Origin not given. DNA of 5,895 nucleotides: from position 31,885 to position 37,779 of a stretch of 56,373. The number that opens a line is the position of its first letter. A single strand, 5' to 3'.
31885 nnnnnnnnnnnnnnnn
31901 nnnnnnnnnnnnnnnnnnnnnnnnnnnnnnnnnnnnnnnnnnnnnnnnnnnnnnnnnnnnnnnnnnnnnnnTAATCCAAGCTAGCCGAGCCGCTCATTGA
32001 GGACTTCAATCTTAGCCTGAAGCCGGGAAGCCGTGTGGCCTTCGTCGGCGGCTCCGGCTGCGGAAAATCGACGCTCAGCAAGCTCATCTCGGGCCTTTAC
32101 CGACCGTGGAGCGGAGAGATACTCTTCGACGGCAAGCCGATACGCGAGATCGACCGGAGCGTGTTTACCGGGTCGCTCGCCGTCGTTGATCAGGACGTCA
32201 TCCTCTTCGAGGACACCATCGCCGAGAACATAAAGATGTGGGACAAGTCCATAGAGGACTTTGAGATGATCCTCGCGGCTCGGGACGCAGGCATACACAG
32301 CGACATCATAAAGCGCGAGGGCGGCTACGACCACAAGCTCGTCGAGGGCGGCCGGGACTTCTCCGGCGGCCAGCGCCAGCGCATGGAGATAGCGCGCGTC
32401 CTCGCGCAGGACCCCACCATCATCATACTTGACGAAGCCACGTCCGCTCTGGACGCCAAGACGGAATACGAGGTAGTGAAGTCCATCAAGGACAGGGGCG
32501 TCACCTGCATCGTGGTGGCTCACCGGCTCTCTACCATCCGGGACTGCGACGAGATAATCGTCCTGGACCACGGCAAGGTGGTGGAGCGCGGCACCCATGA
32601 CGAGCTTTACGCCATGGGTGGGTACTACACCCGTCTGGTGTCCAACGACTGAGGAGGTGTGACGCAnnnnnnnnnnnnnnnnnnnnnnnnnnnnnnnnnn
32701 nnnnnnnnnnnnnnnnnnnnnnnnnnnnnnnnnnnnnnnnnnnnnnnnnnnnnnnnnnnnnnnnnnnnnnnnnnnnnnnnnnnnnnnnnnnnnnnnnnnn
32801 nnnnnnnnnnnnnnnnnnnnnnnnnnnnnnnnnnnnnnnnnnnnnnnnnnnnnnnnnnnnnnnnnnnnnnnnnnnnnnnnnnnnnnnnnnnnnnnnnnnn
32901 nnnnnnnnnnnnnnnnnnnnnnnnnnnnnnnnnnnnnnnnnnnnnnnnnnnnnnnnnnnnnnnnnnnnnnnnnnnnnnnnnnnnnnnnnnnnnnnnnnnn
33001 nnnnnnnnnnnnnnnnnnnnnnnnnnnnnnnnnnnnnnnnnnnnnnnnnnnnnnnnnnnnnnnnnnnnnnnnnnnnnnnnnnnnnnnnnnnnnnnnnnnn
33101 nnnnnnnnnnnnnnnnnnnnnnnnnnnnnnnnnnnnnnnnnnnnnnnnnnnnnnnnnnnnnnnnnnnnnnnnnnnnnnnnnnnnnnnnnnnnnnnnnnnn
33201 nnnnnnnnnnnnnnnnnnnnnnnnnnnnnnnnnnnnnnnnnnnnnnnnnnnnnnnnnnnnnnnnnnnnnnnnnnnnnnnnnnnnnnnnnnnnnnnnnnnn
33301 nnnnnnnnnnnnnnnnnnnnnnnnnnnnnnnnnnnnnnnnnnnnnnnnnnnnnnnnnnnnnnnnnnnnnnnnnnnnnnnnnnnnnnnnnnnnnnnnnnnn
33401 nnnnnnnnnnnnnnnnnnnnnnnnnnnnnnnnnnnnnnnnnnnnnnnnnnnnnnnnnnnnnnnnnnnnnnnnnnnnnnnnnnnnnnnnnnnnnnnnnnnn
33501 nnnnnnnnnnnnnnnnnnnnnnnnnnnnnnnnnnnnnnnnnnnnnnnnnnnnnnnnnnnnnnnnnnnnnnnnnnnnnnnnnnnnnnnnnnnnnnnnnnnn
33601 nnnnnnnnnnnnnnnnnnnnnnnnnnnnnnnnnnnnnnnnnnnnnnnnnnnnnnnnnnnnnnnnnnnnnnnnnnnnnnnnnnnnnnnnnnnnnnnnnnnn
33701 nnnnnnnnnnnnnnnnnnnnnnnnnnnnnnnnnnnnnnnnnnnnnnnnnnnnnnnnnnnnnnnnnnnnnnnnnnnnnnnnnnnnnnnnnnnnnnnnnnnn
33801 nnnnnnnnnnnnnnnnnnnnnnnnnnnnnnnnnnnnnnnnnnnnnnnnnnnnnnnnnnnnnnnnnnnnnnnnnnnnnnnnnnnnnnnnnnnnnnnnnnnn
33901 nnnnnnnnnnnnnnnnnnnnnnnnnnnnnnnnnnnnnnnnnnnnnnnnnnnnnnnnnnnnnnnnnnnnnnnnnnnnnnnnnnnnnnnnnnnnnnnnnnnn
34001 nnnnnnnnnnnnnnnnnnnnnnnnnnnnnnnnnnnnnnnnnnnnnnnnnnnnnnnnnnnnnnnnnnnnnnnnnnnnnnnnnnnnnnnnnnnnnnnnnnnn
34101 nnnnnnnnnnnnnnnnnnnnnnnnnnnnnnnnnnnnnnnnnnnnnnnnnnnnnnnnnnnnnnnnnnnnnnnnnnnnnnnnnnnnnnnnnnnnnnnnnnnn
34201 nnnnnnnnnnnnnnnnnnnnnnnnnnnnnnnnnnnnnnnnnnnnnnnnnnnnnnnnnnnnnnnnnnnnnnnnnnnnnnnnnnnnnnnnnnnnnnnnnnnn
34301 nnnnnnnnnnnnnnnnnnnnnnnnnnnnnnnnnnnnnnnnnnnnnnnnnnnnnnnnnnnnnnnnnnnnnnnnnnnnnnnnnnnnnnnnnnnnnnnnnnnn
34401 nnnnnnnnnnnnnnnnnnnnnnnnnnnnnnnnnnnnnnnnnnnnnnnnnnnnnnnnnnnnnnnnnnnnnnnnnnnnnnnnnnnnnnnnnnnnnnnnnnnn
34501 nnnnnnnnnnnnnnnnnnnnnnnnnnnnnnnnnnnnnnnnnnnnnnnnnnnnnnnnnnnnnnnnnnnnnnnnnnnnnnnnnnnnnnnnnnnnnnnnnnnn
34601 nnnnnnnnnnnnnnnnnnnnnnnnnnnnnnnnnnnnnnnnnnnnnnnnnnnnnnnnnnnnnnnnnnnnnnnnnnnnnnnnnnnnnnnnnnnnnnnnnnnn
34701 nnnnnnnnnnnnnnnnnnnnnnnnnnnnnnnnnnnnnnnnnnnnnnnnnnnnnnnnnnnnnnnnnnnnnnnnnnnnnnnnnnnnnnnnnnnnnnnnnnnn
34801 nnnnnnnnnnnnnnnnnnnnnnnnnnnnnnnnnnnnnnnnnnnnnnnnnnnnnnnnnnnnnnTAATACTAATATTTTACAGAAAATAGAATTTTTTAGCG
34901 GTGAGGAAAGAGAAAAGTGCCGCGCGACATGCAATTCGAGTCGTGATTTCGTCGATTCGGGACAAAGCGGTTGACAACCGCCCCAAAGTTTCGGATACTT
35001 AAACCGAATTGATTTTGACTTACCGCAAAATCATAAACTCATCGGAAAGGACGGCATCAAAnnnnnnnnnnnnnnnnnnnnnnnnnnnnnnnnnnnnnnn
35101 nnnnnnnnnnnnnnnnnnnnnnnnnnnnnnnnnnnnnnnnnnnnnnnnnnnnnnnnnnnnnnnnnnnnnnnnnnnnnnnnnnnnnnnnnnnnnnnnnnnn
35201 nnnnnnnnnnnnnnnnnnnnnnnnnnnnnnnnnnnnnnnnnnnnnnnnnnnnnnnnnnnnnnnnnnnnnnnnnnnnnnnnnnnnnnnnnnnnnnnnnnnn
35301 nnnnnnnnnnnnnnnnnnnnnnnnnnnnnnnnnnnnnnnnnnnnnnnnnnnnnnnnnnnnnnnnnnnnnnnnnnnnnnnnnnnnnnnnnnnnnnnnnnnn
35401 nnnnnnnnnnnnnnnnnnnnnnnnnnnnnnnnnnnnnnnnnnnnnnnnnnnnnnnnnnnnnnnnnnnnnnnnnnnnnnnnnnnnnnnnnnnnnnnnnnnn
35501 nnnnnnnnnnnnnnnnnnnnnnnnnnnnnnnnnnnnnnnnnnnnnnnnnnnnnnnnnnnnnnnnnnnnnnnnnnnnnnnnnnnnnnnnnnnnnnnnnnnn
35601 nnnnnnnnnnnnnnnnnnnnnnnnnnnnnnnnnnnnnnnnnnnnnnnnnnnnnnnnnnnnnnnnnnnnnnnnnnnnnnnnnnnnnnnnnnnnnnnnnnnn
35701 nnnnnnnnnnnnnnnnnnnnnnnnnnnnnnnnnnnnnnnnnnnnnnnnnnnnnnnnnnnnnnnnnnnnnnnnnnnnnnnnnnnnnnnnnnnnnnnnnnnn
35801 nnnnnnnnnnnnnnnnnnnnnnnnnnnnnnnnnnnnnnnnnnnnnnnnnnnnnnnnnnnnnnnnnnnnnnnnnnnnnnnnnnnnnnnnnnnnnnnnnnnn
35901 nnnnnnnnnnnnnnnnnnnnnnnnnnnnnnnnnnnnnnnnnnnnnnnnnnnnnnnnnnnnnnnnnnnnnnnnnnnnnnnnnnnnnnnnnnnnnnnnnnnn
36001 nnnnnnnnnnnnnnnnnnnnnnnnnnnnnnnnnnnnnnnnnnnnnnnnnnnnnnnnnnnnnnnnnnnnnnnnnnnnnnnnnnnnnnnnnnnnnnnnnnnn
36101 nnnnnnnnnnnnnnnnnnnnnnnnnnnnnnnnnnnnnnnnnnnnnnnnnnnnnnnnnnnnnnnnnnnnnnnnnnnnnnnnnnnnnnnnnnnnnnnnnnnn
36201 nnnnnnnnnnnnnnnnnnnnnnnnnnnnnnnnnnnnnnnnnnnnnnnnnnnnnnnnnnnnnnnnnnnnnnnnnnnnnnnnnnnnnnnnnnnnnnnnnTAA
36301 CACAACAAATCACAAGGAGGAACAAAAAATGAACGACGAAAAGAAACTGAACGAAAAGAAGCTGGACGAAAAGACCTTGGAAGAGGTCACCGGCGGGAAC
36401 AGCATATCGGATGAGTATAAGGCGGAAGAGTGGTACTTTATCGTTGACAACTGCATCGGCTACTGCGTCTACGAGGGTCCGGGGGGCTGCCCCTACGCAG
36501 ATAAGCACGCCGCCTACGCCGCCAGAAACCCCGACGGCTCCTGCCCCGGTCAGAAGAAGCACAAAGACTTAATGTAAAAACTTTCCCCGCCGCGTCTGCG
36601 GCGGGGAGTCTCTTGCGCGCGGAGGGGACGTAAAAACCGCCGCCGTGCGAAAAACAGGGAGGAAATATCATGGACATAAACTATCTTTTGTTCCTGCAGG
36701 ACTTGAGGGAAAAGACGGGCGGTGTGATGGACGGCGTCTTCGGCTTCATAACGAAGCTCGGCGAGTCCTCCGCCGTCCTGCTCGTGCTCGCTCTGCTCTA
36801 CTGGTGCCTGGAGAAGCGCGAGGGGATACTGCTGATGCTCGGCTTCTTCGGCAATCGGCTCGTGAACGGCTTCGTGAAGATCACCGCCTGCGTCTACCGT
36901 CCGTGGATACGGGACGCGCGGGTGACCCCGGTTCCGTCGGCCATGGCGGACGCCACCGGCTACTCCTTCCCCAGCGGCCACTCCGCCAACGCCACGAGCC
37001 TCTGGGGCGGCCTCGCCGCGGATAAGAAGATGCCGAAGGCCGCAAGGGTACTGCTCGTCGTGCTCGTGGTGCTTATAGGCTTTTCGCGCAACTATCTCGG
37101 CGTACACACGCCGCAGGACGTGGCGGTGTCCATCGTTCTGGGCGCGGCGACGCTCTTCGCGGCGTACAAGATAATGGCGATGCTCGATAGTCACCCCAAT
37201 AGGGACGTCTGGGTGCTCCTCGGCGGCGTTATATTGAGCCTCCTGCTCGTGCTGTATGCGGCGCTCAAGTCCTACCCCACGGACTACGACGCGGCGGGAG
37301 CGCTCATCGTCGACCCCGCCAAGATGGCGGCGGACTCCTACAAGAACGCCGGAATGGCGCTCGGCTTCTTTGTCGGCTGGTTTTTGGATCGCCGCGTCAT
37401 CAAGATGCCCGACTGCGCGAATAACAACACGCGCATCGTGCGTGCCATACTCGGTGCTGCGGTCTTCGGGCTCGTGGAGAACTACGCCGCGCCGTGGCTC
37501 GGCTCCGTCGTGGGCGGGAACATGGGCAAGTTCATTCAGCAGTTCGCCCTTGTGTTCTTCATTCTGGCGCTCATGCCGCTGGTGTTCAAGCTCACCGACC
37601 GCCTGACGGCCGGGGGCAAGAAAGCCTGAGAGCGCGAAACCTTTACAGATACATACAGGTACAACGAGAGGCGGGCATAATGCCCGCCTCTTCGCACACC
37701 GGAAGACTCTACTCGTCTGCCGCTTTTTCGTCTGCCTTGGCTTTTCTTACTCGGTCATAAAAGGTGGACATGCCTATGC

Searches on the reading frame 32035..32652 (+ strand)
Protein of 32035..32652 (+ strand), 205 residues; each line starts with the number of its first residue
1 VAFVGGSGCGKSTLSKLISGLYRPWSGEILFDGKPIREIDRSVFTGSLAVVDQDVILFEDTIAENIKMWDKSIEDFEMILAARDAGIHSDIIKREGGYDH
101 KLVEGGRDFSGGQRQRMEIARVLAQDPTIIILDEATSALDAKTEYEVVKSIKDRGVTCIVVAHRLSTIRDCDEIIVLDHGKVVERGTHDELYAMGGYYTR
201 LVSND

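Call 5: search_protein_families(library=pfam, proteins=[window:32035-32652:+], max_evalue=0.01)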
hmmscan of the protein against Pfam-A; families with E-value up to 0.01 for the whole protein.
window:32035-32652:+ (205 aa): 2 families
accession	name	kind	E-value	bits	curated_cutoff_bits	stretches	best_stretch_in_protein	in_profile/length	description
PF00005.33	ABC_tran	-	2.7e-28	99.7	25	1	2-137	15-137/137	ABC transporter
PF02463.25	SMC_N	-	3.5e-05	23.8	40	1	108-177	136-211/220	RecF/RecN/SMC N terminal domain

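Call 10: search_protein_families(library=ncbifam, proteins=[window:32035-32652:+], max_evalue=0.01)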
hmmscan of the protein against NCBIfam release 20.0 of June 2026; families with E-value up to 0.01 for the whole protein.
window:32035-32652:+ (205 aa): 188 families (the best 25 are shown)
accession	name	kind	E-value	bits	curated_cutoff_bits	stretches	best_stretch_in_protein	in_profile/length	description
TIGR03796.1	NHLM_micro_ABC1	equivalog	3.3e-101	339.6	853.3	1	1-202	508-709/710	NHLP family bacteriocin export ABC transporter peptidase/permease/ATPase subunit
TIGR01846.1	type_I_sec_HlyB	subfamily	1.3e-61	208.8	725.55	1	3-202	488-689/694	type I secretion system permease/ATPase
TIGR02203.1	MsbA_lipidA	equivalog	2.3e-61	208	602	1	2-202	363-566/572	lipid A export permease/ATP-binding protein MsbA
TIGR03797.1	NHLM_micro_ABC2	equivalog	2.6e-60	204.7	709.4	1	2-203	483-683/686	NHLP bacteriocin export ABC transporter permease/ATPase subunit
TIGR02204.1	MsbA_rel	hypoth_equivalog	8.2e-60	203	780.4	1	1-202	369-572/576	ABC transporter, permease/ATP-binding protein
TIGR00958.1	3a01208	subfamily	9.4e-59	199.4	874.6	1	2-202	511-711/711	antigen peptide transporter 2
NF010178.0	PRK13657.1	equivalog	2.4e-57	194.7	733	1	1-203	364-568/588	glucan ABC transporter ATP-binding protein/ permease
TIGR03375.1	type_I_sec_LssB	subfamily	8.2e-56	189.6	693.1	1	2-191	497-688/696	type I secretion system permease/ATPase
NF045513.1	HepA_fam_ABC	equivalog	2.8e-55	187.9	725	1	2-196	404-600/610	heterocyst formation ABC transporter subunit HepA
NF052233.1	CphA_assoc_ABC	equivalog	2.9e-54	184.7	880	1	3-202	539-740/766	cyanophycin metabolism-associated ABC transporter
NF008381.0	PRK11176.1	equivalog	2.4e-51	174.8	867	1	1-201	372-575/582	lipid A ABC transporter ATP-binding protein/permease MsbA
TIGR01193.1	bacteriocin_ABC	subfamily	7.1e-49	166.9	523.85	1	2-203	504-707/708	peptide cleavage/export ABC transporter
TIGR01842.1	type_I_sec_PrtD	subfamily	4.3e-48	164.2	510.15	1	2-192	348-541/544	type I secretion system permease/ATPase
TIGR01192.1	chvA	subfamily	4.5e-48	164.2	585.4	1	2-202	365-567/585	glucan export ABC transporter ATP-binding protein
NF008055.0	PRK10789.1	equivalog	8.5e-47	159.9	845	1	3-200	367-566/590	SmdA family multidrug ABC transporter permease/ATP-binding protein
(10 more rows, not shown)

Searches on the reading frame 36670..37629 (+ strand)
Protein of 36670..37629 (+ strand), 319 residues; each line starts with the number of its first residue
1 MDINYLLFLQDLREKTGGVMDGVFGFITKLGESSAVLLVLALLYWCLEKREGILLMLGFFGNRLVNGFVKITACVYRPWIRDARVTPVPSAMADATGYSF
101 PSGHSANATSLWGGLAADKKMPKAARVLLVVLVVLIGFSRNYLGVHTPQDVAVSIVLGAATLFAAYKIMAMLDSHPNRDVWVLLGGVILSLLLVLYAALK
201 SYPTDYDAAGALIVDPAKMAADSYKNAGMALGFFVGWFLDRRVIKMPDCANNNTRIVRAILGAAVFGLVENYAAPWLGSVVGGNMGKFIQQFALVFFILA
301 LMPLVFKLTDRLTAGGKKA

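Call 5: search_protein_families(library=pfam, proteins=[window:36670-37629:+], max_evalue=0.01)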
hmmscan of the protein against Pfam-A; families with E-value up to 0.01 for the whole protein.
window:36670-37629:+ (319 aa): 2 families
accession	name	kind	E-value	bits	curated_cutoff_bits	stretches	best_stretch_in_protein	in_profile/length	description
PF01569.27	PAP2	-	2.4e-17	63.4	27.2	1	55-170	5-126/130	PAP2 superfamily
PF14378.12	PAP2_3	-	2.9e-05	24.4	27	1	78-161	104-187/190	PAP2 superfamily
